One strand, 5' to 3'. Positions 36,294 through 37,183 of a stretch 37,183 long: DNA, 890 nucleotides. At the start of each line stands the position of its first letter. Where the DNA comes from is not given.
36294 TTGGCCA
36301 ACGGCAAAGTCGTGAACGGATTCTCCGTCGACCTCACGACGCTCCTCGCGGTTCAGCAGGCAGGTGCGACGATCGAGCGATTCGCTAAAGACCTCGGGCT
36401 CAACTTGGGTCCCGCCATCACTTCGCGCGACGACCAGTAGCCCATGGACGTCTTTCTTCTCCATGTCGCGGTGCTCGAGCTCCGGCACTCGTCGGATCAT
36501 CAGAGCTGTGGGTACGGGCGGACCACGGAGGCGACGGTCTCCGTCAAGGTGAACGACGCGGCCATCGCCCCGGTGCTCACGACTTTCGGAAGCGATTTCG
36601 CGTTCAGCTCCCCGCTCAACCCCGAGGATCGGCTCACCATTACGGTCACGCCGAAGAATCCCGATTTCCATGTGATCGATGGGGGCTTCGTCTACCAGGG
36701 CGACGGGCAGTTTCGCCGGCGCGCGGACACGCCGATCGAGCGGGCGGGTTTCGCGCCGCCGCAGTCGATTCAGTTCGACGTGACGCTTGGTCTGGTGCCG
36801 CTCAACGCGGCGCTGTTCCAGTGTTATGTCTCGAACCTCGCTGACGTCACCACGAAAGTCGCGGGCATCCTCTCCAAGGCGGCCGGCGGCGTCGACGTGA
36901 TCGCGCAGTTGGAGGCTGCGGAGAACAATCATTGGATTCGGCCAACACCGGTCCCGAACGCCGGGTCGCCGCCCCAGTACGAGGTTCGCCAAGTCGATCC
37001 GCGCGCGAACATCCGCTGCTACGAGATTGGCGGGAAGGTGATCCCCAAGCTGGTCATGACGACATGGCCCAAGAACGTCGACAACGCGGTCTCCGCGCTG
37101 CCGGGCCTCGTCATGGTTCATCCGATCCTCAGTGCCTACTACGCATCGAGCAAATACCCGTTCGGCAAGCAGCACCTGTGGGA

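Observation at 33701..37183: Divergent PAAR / DUF4123 cargo module with no secretion-machine core genes in view and a non-canonical layout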

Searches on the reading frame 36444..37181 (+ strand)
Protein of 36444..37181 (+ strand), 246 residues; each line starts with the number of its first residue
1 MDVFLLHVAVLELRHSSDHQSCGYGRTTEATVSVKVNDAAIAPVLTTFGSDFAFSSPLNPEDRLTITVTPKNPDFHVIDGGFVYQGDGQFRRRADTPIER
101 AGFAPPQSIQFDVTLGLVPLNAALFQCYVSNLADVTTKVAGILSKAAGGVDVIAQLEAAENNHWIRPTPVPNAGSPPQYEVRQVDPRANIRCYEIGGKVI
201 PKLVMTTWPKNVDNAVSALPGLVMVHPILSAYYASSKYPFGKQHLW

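Call 4: search_protein_families(library=pfam, proteins=[window:36444-37181:+], max_evalue=1)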
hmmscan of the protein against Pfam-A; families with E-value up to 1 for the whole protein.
window:36444-37181:+ (246 aa): 0 families

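Call 19: find_homologous_proteins(query=window:36444-37181:+)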
Query window:36444-37181:+ (246 aa): 2 proteins with E <= 0.001 among 838 candidates.
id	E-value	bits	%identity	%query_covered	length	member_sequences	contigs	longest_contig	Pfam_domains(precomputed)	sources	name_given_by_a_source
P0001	6.0e-164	561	100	100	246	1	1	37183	-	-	-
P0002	2.7e-80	288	76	67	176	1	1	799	-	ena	-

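Call 37: find_related_loci(query=A1, collection=metagenome_contigs, flank=10000)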
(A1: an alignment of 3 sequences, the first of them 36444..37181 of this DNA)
Query A1 (246 aa) in metagenome_contigs; peptide patterns used: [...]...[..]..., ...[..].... (x = any residue, [..] = any of these).
125 stretches matched a pattern, but none encodes a relative of the query by tblastn (E <= 1e-3).

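Call 38: find_related_loci(query=A1, collection=genome_contigs, flank=10000)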
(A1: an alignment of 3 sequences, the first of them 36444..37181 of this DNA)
Query A1 (246 aa) in genome_contigs; peptide patterns used: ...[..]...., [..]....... (x = any residue, [..] = any of these).
78 stretches matched a pattern; 1 encode a relative of the query (tblastn E <= 1e-3); 1 distinct loci.
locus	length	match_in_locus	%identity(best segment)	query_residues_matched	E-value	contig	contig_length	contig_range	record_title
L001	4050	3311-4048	80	1-246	1e-144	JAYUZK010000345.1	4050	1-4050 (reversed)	MAG: Gemmatimonadota bacterium isolate GL15_Up_metabat_5 GL15_Up_metabat_5_344, whole genome shotgun sequence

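Call 39: search_protein_families(library=ncbifam, proteins=[window:36444-37181:+], max_evalue=1)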
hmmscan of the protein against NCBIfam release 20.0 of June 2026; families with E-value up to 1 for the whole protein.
window:36444-37181:+ (246 aa): 0 families

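Call 41: search_solved_structures(query=window:36444-37181:+, max_evalue=10)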
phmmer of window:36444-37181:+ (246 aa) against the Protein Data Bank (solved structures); distinct sequences matched with E-value up to 10: 2.
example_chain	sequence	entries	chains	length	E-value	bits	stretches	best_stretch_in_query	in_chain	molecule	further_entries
2zhy_A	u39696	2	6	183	0.093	15.5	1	114-153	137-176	ATP:cob(I)alamin adenosyltransferase, putative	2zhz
5im6_A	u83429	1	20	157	1.5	11.6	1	118-153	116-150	Designed self-assembling icosahedral cage I32-28 trimeric subunit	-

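Call 50: search_protein_representatives(protein=window:36444-37181:+)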
Query: 246 residues. Proteins with E-value up to 0.001 (for the whole library): 13; up to 1e-10: 7; up to 1e-30: 3. The best 13 are listed.
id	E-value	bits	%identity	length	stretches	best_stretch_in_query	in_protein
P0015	6.2e-133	458.2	80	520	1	1-246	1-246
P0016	5.2e-51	189.9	43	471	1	5-246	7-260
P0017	1.0e-32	130.0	34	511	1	4-246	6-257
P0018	1.3e-25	106.8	32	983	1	4-246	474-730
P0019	7.2e-21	91.2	38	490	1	46-246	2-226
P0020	2.3e-14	69.9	42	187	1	120-246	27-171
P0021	2.8e-12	63.1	33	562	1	3-246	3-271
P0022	2.9e-06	43.4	31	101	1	1-95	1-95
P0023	1.9e-05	40.7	30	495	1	63-245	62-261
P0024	4.9e-05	39.4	28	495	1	9-245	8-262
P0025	7.5e-05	38.8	31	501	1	5-212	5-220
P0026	7.4e-04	35.5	29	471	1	64-245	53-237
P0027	9.3e-04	35.2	25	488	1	22-227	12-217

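Call 51: search_protein_families(library=pfam, proteins=[P0015, P0016, P0017, P0018, P0021, P0023], max_evalue=1)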
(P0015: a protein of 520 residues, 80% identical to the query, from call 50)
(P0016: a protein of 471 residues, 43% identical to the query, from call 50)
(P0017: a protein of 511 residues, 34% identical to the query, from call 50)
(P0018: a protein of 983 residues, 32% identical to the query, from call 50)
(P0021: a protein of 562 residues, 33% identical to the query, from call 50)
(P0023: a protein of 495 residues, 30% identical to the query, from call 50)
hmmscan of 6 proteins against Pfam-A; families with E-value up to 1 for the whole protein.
P0015 (520 aa): 0 families

P0016 (471 aa): 1 family
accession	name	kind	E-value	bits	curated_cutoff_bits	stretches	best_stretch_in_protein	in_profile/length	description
PF12359.13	DUF3645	-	0.15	11.9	25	1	94-108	12-26/33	Protein of unknown function (DUF3645)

P0017 (511 aa): 0 families

P0018 (983 aa): 0 families

P0021 (562 aa): 0 families

P0023 (495 aa): 0 families

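Call 54: find_encoding_contigs(protein=P0015, flank=10000, max_places=4)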
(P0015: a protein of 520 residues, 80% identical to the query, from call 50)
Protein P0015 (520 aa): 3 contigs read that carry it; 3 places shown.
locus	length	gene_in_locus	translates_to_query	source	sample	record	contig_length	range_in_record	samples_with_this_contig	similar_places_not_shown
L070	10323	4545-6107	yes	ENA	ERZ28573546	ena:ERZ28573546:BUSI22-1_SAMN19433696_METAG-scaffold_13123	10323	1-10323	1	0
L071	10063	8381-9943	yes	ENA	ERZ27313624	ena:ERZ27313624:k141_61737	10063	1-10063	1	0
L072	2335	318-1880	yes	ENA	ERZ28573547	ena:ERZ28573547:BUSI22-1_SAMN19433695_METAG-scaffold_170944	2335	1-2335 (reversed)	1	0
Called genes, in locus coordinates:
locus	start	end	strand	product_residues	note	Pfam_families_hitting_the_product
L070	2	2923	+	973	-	?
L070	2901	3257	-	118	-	-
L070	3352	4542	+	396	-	PF05488:PAAR_motif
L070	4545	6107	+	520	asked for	-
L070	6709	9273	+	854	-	PF00753:Lactamase_B, PF12706:Lactamase_B_2 (faint), PF02239:Cytochrom_D1 (faint), PF21783:YNCE (faint)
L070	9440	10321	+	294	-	?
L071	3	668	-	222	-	?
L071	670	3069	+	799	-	PF26549:Tricorn_N (faint), PF00930:DPPIV_N, PF02129:Peptidase_S15, PF20434:BD-FAE (weak), PF00326:Peptidase_S9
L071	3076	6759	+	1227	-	PF12698:ABC2_membrane_3 (weak), PF01433:Peptidase_M1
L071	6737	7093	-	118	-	-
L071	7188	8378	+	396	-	PF05488:PAAR_motif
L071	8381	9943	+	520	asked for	-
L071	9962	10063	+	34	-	?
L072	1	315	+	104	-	?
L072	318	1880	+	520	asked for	-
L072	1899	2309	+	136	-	-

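Call 57: find_encoding_contigs(protein=P0017, flank=10000, max_places=4)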
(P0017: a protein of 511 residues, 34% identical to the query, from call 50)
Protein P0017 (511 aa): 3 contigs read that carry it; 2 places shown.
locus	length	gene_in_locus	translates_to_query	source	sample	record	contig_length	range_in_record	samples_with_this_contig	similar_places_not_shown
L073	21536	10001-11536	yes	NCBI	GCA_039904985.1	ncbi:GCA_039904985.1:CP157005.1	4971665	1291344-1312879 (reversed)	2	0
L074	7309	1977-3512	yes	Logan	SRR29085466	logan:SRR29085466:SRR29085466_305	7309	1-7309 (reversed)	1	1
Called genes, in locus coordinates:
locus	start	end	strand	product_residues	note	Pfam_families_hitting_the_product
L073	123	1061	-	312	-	PF08668:HDOD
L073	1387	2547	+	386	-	PF26049:RLMG_N, PF10294:Methyltransf_16 (faint), PF06325:PrmA (faint), PF05175:MTS, PF13847:Methyltransf_31, PF08241:Methyltransf_11 (faint), PF08242:Methyltransf_12 (weak), PF13649:Methyltransf_25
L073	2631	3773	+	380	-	PF02405:MlaE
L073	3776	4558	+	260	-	PF00005:ABC_tran, PF13304:AAA_21 (faint)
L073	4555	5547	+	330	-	PF02470:MlaD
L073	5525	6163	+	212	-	PF03886:ABC_trans_aux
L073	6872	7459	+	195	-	-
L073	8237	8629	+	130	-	PF12728:HTH_17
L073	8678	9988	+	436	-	-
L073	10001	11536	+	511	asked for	-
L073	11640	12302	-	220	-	PF01471:PG_binding_1 (weak)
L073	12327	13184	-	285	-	-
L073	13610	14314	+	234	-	PF27765:UCP032817-like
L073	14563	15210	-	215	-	-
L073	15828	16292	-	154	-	PF06445:GyrI-like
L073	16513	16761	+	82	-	-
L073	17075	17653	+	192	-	PF00484:Pro_CA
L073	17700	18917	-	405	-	PF00696:AA_kinase, PF01842:ACT (weak), PF13840:ACT_7, PF22468:ACT_9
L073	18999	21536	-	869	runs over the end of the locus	PF01411:tRNA-synt_2c, PF07973:tRNA_SAD, PF02272:DHHA1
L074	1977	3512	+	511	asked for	-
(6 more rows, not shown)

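Call 58: find_encoding_contigs(protein=P0023, flank=10000, max_places=4)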
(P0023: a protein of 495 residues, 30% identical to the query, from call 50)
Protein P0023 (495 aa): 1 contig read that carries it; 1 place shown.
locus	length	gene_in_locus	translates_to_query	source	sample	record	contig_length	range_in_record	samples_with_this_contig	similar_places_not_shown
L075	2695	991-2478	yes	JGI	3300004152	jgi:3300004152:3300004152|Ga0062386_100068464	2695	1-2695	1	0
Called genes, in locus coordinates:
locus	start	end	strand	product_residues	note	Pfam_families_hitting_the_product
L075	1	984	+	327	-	?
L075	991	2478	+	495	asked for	-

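Call 62: search_protein_families(library=pfam, proteins=[L073:8678-9985:+, L075:1-984:+, L072:1899-2306:+, L073:11640-12299:-, L073:12327-13181:-, L073:6872-7456:+], max_evalue=0.1)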
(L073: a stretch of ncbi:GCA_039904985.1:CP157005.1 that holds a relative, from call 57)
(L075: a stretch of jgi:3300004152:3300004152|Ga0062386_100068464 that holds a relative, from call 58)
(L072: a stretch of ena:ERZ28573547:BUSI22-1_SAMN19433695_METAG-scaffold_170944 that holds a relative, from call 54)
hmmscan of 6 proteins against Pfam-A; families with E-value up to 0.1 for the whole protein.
L073:8678-9985:+ (436 aa): 1 family
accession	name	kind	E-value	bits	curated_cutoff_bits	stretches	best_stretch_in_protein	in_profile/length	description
PF00691.25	OmpA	-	0.0011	19.7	27.2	1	97-131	34-68/98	OmpA family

L075:1-984:+ (327 aa): 1 family
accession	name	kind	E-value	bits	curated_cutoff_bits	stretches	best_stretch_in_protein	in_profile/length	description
PF24503.1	DUF7590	-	0.04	14.3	27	1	220-259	5-44/130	Domain of unknown function (DUF7590)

L072:1899-2306:+ (136 aa): 1 family
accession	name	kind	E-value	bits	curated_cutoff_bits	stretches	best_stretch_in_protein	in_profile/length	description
PF05981.17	CreA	-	0.07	13.6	25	1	10-46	78-113/131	CreA protein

L073:11640-12299:- (219 aa): 2 families
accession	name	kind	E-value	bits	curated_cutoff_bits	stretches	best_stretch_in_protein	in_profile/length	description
PF01471.23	PG_binding_1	-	8.6e-07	29.5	23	1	162-213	10-57/57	Putative peptidoglycan binding domain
PF01476.26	LysM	-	0.0024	18.2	20.9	0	4-20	1-17/43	LysM domain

L073:12327-13181:- (284 aa): 1 family
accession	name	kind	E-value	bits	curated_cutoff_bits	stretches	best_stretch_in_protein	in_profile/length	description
PF18128.7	HydF_dimer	-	0.019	15.5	23.4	0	67-96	50-79/99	Hydrogen maturase F dimerization domain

L073:6872-7456:+ (195 aa): 1 family
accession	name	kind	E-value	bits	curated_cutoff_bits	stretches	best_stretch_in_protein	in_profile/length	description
PF07589.16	PEP-CTERM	-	0.016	15.7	20.7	1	162-186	1-24/24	PEP-CTERM motif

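Call 69: predict_structure(alignment_id=A2)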
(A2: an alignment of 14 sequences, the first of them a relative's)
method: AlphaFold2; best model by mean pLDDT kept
length: 520 residues; sequences in the alignment: 14
mean_pLDDT: 82.3   pTM: 0.87
mean pLDDT of the five models: 82.3, 81.7, 80.6, 79.5, 73.2
residues with pLDDT >= 90: 225; 70-90: 199; 50-70: 59; < 50: 37
segments of 3 or more residues with pLDDT < 50: 255-283, 446-448
pLDDT, mean of each block of 10 residues (from residue 1): 87 92 91 96 73 91 97 95 92 93 92 70 94 93 79 82 85 89 88 91 90 68 85 76 74 49 37 35 67 90 86 95 94 92 93 93 95 94 71 92 83 89 80 83 64 70 88 80 75 65 88 68
secondary structure, 60 per line:
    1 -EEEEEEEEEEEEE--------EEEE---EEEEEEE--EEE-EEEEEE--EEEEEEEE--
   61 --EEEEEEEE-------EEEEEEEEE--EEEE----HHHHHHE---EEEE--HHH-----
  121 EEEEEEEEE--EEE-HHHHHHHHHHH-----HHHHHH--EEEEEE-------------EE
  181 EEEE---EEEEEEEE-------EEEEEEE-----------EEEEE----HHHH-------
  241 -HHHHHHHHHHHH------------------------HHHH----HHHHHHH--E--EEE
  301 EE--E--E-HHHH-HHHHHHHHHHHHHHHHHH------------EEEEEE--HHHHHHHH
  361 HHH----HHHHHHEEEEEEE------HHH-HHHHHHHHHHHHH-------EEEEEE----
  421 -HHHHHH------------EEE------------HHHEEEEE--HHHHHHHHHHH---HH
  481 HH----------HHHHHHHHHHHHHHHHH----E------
elements in order: E2-14 E23-26 E30-36 E39-41 E43-48 E51-58 E63-70 E78-86 E89-92 H97-102 E107-110 E121-129 E132-134 H136-146 H152-157 E160-165 E179-184 E188-195 E203-209 E221-225 H230-233 H242-253 H278-281 H286-292 E298-302 H310-313 H315-332 E345-350 H353-363 H368-373 E374-380 H391-403 E411-416 H422-427 E440-442 E458-462 H465-475 H479-482 H493-509

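Call 74: fold_search(model_id=the predicted structure, library=pdb)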
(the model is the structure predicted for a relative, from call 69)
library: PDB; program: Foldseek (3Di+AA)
matches with E <= 10: 857; with E <= 0.001: 4
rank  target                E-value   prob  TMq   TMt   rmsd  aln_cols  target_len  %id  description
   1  8fjd_A                3.1e-04  0.99  0.25  0.39  10.4       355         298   14  Structure of chlorophyllase from Triticum aestivum (released 2023-02-08)
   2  6y0f_A                3.7e-04  0.77  0.17  0.13  19.6       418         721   10  Structure of human FAPalpha in complex with linagliptin (released 2021-02-17)
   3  7ne4                  6.2e-04  0.72  0.23  0.19  19.0       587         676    9  E125A mutant of oligopeptidase B from S. proteomaculans with modified hinge region (released 2021-03-03)
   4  6y0f_D                6.9e-04  0.72  0.17  0.13  18.8       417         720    8  Structure of human FAPalpha in complex with linagliptin (released 2021-02-17)
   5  8z4t_D                1.2e-03  0.33  0.16  0.13  24.8       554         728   11  MERS-CoV S ectodomain trimer in complex with receptor DPP4-750E (released 2025-10-22)
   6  4g1f_C                1.4e-03  0.44  0.19  0.15  23.4       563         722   11  Crystal Structure of human Dipeptidyl Peptidase IV in complex with a pyridopyrimidinedione analogue (released 2013-02-27)
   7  4g1f_B                1.5e-03  0.38  0.18  0.14  23.0       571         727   12  Crystal Structure of human Dipeptidyl Peptidase IV in complex with a pyridopyrimidinedione analogue (released 2013-02-27)
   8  2onc_B                1.5e-03  0.35  0.18  0.14  24.2       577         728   10  Crystal structure of human DPP-4 (released 2008-03-04)
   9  3opm_C                1.6e-03  0.44  0.17  0.14  22.3       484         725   12  Crystal Structure of Human DPP4 Bound to TAK-294 (released 2011-10-19)
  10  2ajl_I                2.0e-03  0.38  0.20  0.15  23.7       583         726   10  X-ray Structure of Novel Biaryl-Based Dipeptidyl peptidase IV inhibitor (released 2005-11-08)
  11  7xnm_A                2.4e-03  0.41  0.19  0.14  20.8       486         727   11  Structure of porcine dipeptidyl peptidase 4 inhibitory peptide complex (released 2023-05-17)
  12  1orv_A                2.4e-03  0.30  0.18  0.13  24.9       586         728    9  Crystal Structure of Porcine Dipeptidyl Peptidase IV (CD26) (released 2003-05-06)
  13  9gou_A                2.6e-03  0.51  0.17  0.13  19.7       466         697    8  Cryo-EM structure of acylaminoacyl-peptidase in complex with dichlorvos (released 2025-10-22)
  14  3sx4_A                2.6e-03  0.38  0.20  0.15  23.2       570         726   10  Crystal structure of human dpp-iv in complex with sa-(+)-3-(aminomethyl)-4-(2,4-dichlorophenyl)-6-(2-methoxyphenyl)- 2 (released 2011-10-26)
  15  1r9n_B                2.7e-03  0.30  0.18  0.14  22.8       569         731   11  Crystal Structure of human dipeptidyl peptidase IV in complex with a decapeptide (tNPY) at 2.3 Ang. Resolution (released 2005-03-29)
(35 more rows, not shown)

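Call 115: search_protein_families(library=ncbifam, proteins=[P0015], max_evalue=0.01)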
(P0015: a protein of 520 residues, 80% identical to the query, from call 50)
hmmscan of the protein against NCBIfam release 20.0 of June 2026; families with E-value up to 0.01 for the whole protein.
P0015 (520 aa): 0 families
